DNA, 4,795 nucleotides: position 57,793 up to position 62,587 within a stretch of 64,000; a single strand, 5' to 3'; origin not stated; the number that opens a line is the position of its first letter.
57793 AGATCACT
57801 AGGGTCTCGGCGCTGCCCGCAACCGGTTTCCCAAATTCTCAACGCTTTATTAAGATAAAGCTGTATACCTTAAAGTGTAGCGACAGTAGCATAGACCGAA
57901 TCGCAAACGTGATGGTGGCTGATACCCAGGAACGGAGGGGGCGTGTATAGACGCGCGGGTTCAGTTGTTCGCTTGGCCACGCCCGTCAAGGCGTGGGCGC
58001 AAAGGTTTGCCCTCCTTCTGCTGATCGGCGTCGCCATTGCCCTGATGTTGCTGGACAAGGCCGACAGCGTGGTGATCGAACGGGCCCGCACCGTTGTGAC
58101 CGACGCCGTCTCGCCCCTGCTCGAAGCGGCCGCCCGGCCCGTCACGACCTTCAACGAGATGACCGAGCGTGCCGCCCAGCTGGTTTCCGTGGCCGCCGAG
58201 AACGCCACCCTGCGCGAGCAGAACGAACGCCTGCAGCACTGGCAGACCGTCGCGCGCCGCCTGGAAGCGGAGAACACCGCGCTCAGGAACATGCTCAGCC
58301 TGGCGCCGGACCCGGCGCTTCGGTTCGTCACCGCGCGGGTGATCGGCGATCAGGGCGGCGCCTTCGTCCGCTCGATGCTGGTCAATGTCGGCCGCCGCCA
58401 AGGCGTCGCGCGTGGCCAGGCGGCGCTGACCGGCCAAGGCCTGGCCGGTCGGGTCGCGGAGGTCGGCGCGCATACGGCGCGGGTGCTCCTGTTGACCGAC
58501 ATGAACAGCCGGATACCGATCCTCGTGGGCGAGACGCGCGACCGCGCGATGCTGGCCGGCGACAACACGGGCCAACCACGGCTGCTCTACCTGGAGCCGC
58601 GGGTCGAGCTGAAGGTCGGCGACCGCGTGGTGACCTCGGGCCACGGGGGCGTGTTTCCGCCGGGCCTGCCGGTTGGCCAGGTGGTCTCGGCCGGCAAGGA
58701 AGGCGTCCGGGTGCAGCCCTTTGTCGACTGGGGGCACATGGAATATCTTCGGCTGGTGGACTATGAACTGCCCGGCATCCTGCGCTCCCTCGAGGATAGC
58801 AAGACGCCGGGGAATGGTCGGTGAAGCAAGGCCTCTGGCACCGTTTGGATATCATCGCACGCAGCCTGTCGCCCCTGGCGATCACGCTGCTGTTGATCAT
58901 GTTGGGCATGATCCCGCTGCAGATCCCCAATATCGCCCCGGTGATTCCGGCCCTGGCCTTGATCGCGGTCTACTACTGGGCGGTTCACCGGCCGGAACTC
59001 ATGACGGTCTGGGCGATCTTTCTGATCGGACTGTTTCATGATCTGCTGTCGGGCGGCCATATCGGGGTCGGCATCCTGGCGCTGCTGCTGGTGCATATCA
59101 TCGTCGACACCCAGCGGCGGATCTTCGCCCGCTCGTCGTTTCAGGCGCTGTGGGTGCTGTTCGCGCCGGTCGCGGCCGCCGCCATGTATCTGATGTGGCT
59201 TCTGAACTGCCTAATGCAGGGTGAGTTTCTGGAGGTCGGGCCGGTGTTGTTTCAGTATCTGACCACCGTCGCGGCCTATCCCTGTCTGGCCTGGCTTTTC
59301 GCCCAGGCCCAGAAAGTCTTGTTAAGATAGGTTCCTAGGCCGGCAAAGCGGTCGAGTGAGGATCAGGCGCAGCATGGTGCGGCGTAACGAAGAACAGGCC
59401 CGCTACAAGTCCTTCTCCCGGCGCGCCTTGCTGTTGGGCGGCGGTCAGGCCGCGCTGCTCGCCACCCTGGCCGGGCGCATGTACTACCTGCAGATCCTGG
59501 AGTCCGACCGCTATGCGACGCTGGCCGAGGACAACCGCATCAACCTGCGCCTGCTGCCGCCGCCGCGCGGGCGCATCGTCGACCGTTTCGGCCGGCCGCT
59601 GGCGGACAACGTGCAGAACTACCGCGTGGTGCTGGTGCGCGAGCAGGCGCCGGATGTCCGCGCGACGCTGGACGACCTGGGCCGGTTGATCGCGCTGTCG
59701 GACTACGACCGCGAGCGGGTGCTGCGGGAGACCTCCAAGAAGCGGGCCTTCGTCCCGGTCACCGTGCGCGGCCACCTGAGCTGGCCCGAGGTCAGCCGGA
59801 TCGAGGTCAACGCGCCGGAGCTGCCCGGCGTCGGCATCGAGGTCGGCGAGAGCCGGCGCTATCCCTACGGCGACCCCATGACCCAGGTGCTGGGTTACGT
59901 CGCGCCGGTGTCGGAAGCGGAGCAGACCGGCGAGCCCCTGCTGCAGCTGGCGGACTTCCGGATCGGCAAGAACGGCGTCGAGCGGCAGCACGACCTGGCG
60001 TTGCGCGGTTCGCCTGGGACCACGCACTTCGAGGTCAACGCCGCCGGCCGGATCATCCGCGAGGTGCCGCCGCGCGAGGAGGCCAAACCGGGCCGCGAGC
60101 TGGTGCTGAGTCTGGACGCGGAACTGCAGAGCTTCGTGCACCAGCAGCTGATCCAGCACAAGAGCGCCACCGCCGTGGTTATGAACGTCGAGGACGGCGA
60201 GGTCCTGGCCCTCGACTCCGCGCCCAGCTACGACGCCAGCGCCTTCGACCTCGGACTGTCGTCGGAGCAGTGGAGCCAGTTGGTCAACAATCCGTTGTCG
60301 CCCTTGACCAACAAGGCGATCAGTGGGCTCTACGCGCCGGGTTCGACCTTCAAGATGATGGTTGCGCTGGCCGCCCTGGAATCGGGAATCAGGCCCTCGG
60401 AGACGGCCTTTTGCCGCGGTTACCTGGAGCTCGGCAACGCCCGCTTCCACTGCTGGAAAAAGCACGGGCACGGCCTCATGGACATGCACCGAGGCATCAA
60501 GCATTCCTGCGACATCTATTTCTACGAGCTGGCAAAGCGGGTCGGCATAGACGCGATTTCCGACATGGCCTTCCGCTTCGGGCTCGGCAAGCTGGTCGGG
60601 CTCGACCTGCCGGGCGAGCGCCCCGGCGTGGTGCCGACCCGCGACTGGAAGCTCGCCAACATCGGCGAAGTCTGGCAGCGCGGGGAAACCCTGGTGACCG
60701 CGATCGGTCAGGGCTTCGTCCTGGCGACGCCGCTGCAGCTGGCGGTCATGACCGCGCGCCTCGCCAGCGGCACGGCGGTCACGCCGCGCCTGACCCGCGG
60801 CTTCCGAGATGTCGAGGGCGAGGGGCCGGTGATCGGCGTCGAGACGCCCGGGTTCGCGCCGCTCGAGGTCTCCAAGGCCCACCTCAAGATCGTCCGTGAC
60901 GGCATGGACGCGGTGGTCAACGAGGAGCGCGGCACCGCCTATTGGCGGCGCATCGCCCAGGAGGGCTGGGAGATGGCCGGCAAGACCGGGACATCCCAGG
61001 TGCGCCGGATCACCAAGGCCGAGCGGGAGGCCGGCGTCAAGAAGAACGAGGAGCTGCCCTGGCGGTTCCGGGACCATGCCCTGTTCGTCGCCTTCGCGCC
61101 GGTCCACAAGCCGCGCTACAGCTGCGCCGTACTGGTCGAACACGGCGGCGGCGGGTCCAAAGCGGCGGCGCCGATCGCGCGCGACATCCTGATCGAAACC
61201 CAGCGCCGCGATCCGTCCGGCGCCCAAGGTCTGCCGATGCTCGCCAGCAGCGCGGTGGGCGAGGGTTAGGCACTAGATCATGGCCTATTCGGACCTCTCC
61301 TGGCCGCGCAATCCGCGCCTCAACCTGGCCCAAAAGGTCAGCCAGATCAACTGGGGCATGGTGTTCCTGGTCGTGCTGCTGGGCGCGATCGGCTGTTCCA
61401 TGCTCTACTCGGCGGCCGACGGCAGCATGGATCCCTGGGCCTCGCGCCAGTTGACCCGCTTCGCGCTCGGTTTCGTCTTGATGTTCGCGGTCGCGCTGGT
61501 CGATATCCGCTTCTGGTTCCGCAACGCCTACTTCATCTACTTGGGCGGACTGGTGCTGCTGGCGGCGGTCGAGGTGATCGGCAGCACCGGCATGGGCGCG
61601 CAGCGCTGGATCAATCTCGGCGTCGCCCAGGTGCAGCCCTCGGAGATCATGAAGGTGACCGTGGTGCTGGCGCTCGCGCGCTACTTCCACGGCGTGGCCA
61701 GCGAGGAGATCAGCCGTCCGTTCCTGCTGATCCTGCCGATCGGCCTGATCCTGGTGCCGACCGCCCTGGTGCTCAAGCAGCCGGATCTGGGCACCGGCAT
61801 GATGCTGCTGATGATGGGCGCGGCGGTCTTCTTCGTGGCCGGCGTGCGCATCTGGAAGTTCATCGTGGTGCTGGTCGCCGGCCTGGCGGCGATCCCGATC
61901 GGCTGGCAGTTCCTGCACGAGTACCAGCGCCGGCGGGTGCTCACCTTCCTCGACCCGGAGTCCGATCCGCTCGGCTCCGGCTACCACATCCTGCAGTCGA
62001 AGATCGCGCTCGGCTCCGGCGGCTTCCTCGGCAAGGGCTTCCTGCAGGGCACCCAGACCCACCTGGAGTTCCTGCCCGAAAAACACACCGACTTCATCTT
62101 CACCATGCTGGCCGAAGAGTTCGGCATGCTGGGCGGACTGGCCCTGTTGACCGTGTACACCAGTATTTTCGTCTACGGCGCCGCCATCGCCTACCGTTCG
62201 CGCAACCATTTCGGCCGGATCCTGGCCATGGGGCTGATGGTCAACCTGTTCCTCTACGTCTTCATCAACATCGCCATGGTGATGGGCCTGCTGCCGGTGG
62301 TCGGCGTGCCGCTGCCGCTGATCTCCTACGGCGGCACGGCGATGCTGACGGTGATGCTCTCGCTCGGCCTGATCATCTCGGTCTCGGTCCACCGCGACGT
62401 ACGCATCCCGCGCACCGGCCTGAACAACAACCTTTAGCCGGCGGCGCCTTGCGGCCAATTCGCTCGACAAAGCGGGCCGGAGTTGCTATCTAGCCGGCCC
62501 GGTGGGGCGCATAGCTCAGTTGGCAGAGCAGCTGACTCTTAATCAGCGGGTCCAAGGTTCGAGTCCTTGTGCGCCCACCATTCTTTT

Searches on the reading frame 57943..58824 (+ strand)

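Call 70: search_protein_families(library=pfam, proteins=[window:57943-58824:+])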
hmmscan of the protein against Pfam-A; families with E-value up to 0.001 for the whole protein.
window:57943-58824:+ (293 aa): 1 family
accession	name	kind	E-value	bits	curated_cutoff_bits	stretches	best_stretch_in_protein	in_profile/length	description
PF04085.20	MreC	-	2.5e-35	121.9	28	1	133-272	1-146/147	Rod shape-determining protein MreC, barrel core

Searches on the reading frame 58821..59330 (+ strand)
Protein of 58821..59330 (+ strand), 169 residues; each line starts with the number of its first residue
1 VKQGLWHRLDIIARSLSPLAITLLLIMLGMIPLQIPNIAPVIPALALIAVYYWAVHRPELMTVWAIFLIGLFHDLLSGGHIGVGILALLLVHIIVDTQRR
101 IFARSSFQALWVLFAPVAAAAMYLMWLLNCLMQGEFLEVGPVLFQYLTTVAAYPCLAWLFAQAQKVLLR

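Call 70: search_protein_families(library=pfam, proteins=[window:58821-59330:+])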
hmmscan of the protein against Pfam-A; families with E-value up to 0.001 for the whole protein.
window:58821-59330:+ (169 aa): 1 family
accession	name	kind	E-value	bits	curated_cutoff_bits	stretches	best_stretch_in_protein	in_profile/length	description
PF04093.17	MreD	-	4.3e-08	33.9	24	1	15-159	7-151/158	rod shape-determining protein MreD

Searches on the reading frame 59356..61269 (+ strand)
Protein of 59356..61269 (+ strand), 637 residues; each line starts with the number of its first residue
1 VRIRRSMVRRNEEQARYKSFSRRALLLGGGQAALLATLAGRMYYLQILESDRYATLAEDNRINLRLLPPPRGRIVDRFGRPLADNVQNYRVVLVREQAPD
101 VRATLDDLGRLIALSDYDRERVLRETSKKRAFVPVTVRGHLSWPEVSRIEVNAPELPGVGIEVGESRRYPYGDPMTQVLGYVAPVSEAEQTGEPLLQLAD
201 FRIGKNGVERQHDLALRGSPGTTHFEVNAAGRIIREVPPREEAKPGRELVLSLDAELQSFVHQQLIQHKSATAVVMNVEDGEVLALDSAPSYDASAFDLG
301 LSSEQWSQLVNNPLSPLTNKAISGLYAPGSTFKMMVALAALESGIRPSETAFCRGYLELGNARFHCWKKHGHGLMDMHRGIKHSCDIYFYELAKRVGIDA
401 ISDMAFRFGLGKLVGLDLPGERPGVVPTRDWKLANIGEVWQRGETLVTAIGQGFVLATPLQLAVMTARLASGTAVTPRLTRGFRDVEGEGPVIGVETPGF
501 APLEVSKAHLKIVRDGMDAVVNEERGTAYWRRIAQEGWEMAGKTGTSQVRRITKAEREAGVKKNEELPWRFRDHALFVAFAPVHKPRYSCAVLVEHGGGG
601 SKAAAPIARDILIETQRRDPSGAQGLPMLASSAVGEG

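Call 70: search_protein_families(library=pfam, proteins=[window:59356-61269:+])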
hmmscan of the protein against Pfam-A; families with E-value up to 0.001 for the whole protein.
window:59356-61269:+ (637 aa): 2 families
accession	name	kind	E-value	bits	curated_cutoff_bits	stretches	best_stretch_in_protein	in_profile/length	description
PF00905.27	Transpeptidase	-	4.6e-64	216.9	22.1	1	272-612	2-298/299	Penicillin binding protein transpeptidase domain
PF03717.20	PBP_dimer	-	4.8e-39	135.1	24.4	1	68-237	3-179/180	Penicillin-binding Protein dimerisation domain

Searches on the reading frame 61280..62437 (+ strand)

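Call 70: search_protein_families(library=pfam, proteins=[window:61280-62437:+])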
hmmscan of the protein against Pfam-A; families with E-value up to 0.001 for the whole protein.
window:61280-62437:+ (385 aa): 1 family
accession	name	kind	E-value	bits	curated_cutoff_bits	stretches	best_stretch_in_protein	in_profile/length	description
PF01098.24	FTSW_RODA_SPOVE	-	1.5e-99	333.8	26.4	1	28-372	5-354/356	Cell cycle protein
